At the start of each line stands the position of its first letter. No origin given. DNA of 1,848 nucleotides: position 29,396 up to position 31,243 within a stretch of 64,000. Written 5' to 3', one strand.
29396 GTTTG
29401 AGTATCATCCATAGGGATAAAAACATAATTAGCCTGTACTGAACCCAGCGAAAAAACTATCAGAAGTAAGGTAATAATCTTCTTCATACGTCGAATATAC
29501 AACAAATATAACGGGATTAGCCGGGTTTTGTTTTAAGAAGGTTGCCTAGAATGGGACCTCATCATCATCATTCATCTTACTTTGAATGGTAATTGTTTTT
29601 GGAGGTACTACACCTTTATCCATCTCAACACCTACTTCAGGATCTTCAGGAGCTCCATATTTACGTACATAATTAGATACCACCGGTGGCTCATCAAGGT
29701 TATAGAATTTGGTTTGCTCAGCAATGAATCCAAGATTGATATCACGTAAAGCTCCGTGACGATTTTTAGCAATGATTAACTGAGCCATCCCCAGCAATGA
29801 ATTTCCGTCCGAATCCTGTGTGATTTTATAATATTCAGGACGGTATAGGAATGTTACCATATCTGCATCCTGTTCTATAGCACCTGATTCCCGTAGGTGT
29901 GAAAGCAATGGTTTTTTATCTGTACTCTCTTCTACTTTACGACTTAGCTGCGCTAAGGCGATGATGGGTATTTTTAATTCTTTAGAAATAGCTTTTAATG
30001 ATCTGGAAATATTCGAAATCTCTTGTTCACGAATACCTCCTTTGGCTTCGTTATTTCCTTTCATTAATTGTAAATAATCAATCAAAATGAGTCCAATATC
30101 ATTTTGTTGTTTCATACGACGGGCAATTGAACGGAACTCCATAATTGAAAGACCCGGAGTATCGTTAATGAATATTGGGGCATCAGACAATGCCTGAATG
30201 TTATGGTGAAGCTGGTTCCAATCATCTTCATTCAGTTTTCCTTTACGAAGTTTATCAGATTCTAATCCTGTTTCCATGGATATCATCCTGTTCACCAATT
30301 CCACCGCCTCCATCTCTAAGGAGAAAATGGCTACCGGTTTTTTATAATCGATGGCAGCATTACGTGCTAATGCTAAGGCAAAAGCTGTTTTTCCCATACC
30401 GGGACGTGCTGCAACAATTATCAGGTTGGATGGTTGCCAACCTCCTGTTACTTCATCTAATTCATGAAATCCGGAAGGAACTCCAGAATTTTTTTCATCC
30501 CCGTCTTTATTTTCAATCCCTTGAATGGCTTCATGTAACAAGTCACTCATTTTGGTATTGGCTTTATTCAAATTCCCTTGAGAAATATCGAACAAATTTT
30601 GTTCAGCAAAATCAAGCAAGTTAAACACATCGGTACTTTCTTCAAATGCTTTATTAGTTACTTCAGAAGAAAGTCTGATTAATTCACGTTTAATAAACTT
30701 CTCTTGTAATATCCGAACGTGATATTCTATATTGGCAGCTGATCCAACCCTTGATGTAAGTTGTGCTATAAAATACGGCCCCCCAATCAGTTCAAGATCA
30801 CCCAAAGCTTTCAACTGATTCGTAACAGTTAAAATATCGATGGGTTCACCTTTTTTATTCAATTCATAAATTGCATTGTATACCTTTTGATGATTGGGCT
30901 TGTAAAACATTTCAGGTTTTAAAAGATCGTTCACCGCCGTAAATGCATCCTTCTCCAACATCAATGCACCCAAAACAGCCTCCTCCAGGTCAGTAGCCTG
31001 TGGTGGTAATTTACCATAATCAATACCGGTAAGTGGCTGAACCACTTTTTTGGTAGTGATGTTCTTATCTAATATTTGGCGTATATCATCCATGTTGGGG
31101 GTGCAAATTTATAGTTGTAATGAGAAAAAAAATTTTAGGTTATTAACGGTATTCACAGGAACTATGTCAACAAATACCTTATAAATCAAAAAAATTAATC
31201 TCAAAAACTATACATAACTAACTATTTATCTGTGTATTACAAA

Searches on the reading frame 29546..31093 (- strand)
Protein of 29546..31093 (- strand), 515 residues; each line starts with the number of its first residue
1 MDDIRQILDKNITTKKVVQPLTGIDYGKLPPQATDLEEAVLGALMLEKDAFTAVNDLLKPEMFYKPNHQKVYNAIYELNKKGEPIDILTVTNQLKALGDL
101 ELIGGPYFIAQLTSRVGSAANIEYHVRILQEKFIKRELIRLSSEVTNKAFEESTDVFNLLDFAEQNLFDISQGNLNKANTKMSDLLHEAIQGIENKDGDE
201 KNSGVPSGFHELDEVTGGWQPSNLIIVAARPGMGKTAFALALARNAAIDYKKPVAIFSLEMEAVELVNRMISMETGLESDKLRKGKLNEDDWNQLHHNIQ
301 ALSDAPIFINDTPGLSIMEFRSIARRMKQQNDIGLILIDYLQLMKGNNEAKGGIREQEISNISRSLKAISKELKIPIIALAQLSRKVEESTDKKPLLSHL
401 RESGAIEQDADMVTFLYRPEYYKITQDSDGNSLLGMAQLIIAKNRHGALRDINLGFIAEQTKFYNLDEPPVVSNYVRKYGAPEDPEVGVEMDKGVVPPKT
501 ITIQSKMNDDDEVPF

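Call 67: search_protein_families(library=pfam, proteins=[window:29546-31093:-], max_evalue=0.00001)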
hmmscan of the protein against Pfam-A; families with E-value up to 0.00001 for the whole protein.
window:29546-31093:- (515 aa): 4 families
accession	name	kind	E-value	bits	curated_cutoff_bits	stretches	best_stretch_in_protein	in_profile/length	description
PF03796.21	DnaB_C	-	4e-104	348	27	1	204-465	1-255/255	DnaB-like helicase C terminal domain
PF00772.26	DnaB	-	1.9e-31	108.6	23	1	30-131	2-103/103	DnaB-like helicase N terminal domain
PF13481.12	AAA_25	-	8.9e-12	45.5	27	1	207-375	17-182/195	AAA domain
PF06745.19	ATPase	-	3.3e-07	30.4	26.6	1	205-293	1-89/231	KaiC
